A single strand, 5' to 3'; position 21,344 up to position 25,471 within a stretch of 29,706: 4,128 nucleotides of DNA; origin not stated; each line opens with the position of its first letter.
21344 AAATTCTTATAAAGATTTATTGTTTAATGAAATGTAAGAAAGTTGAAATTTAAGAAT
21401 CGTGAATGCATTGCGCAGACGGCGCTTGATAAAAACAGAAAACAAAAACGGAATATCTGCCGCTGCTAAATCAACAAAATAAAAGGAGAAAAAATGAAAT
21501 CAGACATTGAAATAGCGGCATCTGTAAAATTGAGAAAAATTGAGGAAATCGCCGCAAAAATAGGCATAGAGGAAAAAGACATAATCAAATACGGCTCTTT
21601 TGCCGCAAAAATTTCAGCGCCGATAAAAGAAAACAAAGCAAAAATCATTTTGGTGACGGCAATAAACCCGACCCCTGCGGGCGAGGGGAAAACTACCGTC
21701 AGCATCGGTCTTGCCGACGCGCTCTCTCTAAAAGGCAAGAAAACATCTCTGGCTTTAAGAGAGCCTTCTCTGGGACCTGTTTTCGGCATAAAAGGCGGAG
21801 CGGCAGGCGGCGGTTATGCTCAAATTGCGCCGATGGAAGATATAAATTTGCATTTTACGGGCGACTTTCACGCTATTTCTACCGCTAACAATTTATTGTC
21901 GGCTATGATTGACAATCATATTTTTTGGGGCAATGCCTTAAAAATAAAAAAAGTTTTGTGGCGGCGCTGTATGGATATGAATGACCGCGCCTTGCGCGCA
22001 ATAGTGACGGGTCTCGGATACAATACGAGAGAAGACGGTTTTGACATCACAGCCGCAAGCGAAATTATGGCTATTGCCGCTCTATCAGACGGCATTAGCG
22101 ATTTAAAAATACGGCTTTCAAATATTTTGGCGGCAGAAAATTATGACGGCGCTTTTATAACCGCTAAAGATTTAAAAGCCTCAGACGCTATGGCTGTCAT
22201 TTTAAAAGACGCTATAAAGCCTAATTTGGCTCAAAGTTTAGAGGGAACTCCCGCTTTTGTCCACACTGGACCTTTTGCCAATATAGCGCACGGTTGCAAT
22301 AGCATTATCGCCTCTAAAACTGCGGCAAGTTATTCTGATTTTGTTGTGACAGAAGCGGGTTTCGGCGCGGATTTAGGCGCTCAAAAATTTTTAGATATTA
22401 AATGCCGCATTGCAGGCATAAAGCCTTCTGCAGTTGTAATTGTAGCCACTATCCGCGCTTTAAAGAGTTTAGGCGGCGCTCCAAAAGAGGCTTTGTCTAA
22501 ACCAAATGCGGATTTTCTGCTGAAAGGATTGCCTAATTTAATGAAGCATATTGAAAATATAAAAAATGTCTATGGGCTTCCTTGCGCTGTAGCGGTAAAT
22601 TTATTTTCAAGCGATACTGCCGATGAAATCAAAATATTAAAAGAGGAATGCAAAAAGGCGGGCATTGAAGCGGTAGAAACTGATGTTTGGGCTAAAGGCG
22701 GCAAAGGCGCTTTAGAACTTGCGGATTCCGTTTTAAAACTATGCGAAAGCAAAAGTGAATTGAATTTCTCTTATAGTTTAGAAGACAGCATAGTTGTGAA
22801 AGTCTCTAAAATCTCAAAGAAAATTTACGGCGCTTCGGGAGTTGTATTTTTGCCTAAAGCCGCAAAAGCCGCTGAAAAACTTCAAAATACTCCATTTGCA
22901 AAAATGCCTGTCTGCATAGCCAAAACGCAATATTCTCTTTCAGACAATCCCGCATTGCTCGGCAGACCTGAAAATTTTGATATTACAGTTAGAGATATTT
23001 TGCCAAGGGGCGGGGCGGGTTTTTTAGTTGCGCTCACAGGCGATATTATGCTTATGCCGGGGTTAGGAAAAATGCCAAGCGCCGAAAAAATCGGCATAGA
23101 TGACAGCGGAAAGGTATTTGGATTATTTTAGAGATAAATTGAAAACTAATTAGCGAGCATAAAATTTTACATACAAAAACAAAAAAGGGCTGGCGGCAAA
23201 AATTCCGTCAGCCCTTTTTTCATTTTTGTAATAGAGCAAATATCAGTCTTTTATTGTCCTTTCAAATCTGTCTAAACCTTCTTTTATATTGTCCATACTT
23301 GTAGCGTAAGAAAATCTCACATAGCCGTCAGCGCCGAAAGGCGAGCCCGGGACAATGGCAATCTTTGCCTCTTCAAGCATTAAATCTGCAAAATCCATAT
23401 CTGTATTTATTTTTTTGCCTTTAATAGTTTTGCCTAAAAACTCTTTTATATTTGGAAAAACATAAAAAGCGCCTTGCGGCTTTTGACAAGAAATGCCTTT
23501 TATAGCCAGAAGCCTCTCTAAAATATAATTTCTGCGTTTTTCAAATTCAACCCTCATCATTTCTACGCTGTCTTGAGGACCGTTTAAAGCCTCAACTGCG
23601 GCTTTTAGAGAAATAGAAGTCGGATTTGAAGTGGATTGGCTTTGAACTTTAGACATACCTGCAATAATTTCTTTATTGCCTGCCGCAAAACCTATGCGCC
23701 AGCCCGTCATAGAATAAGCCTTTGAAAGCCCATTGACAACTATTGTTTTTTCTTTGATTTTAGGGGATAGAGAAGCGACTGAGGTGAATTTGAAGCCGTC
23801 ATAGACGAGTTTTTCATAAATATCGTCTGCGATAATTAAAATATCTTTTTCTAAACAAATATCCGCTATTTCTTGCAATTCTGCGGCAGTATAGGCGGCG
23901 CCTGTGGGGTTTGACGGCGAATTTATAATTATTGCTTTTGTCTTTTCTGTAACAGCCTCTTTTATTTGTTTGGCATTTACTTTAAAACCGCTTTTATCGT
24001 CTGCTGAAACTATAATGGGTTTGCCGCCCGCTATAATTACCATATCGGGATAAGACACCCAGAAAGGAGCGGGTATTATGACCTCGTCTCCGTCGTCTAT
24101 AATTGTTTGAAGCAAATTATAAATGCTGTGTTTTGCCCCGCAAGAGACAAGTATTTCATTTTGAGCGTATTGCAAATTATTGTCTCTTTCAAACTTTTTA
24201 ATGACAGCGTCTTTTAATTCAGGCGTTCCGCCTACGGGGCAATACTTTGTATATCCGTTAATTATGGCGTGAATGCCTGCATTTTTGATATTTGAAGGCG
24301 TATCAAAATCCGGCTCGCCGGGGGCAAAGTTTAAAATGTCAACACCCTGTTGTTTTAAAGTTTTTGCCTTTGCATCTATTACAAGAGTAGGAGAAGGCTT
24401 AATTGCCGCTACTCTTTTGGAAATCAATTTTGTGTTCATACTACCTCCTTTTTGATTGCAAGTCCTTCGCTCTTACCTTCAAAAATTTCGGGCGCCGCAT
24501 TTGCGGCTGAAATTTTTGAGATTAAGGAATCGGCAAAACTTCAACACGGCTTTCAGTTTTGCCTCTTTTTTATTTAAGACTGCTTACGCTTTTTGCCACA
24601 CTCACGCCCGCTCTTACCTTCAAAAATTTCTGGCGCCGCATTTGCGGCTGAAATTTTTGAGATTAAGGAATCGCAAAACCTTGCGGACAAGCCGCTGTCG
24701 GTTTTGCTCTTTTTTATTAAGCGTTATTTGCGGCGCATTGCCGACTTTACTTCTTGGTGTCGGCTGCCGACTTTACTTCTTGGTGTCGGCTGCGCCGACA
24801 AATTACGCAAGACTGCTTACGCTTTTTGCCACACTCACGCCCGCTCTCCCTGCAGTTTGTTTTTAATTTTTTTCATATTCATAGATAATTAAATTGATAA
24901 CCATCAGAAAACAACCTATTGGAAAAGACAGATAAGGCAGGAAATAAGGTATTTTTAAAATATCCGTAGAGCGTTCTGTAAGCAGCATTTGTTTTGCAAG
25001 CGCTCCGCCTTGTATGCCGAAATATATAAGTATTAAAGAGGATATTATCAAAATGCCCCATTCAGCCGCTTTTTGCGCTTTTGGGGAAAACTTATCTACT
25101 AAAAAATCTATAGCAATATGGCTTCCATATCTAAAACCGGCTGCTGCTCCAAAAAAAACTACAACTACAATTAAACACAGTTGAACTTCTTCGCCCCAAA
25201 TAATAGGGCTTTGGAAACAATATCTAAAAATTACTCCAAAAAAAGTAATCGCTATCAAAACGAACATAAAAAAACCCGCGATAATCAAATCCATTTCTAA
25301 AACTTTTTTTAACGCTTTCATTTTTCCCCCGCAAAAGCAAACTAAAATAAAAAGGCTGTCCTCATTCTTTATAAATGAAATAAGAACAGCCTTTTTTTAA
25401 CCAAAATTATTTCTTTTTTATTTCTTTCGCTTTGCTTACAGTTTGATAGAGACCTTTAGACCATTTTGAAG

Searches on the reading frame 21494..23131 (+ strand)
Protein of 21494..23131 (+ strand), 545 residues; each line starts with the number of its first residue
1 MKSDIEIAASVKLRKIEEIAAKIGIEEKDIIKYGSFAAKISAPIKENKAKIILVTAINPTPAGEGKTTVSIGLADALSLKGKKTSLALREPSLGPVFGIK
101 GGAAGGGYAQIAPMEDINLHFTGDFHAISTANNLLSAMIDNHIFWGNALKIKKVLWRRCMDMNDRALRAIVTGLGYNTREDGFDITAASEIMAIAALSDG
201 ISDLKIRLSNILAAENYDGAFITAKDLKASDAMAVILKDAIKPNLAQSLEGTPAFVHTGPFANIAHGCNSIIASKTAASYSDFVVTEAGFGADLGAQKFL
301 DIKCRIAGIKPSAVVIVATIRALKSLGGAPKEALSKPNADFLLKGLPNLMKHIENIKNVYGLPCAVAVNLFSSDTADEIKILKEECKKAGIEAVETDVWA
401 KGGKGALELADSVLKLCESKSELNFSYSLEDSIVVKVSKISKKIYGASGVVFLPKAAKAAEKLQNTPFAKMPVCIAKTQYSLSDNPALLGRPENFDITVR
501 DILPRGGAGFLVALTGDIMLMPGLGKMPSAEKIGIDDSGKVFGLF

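Call 12: search_protein_families(library=pfam, proteins=[window:21494-23131:+])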
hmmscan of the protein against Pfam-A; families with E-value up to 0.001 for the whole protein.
window:21494-23131:+ (545 aa): 1 family
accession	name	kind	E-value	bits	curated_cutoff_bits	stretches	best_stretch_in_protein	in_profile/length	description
PF01268.25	FTHFS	-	2.7e-235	782.3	27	1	2-545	1-556/556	Formate--tetrahydrofolate ligase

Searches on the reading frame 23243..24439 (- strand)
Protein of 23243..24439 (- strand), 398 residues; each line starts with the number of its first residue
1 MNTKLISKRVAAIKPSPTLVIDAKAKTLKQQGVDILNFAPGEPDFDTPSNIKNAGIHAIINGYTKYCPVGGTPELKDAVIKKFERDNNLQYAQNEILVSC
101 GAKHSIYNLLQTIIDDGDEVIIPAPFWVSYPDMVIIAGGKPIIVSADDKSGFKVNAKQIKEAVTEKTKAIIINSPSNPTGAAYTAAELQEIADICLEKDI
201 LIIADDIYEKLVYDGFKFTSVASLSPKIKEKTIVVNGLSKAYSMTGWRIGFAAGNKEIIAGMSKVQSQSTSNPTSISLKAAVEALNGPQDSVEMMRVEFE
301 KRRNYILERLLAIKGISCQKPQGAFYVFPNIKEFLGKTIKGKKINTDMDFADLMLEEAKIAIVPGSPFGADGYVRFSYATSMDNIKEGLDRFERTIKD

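Call 12: search_protein_families(library=pfam, proteins=[window:23243-24439:-])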
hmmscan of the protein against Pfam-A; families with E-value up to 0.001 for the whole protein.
window:23243-24439:- (398 aa): 3 families
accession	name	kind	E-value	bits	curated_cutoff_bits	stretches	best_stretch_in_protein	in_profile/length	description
PF00155.27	Aminotran_1_2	-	1.4e-80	271.7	19.7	1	34-392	2-361/361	Aminotransferase class I and II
PF01041.23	DegT_DnrJ_EryC1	-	5e-11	42.9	19.8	1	94-205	41-145/360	DegT/DnrJ/EryC1/StrS aminotransferase family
PF01053.26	Cys_Met_Meta_PP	-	3.4e-06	26.3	27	1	88-207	63-175/381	Cys/Met metabolism PLP-dependent enzyme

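Call 17: find_encoding_contigs(protein=window:23243-24439:-, flank=3000, max_places=10)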
Protein window:23243-24439:- (398 aa): no gene with exactly this product is on record in the collection.

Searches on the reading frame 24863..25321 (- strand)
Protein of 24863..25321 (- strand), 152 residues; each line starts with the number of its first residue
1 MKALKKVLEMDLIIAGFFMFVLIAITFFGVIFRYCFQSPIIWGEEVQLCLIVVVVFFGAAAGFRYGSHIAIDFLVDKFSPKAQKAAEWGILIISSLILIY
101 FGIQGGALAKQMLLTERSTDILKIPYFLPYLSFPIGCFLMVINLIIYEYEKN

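Call 12: search_protein_families(library=pfam, proteins=[window:24863-25321:-])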
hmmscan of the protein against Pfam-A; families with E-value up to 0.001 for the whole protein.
window:24863-25321:- (152 aa): 1 family
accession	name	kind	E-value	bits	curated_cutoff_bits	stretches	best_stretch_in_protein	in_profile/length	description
PF04290.18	DctQ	-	8.7e-30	103.8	28.3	1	22-145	1-123/132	Tripartite ATP-independent periplasmic transporters, DctQ component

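Call 16: find_encoding_contigs(protein=window:24863-25321:-, flank=3000, max_places=10)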
Protein window:24863-25321:- (152 aa): 1 contig read that carries it; 1 place shown.
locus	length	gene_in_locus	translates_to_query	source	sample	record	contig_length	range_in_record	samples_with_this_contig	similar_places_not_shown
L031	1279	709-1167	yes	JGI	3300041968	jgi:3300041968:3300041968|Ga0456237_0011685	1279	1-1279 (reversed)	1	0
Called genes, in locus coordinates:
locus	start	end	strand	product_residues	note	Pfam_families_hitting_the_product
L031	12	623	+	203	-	PF03480:DctP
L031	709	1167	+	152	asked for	PF04290:DctQ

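Call 22: list_cluster_members(proteins=[window:24863-25321:-, window:25407-26450:-])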
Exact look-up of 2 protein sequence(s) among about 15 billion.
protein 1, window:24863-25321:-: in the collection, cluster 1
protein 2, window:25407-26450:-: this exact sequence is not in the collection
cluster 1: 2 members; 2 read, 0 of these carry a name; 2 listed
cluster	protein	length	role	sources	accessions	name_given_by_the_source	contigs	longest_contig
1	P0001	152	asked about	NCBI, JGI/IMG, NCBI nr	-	-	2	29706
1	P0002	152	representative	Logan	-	-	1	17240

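Call 23: find_encoding_contigs(protein=P0002, flank=4000, max_places=5)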
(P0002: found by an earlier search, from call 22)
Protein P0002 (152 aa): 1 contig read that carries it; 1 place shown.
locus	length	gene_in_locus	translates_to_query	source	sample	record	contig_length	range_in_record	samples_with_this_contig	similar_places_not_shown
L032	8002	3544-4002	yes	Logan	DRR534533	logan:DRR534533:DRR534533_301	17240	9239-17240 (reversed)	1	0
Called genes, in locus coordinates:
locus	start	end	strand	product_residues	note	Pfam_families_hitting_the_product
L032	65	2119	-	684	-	PF01368:DHH, PF02272:DHHA1, PF17768:RecJ_OB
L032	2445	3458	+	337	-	PF03480:DctP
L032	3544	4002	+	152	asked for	PF04290:DctQ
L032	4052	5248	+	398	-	PF00155:Aminotran_1_2, PF01041:DegT_DnrJ_EryC1, PF01053:Cys_Met_Meta_PP (weak)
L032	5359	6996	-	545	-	PF01268:FTHFS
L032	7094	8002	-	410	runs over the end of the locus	PF00278:Orn_DAP_Arg_deC, PF01168:Ala_racemase_N (weak), PF02784:Orn_Arg_deC_N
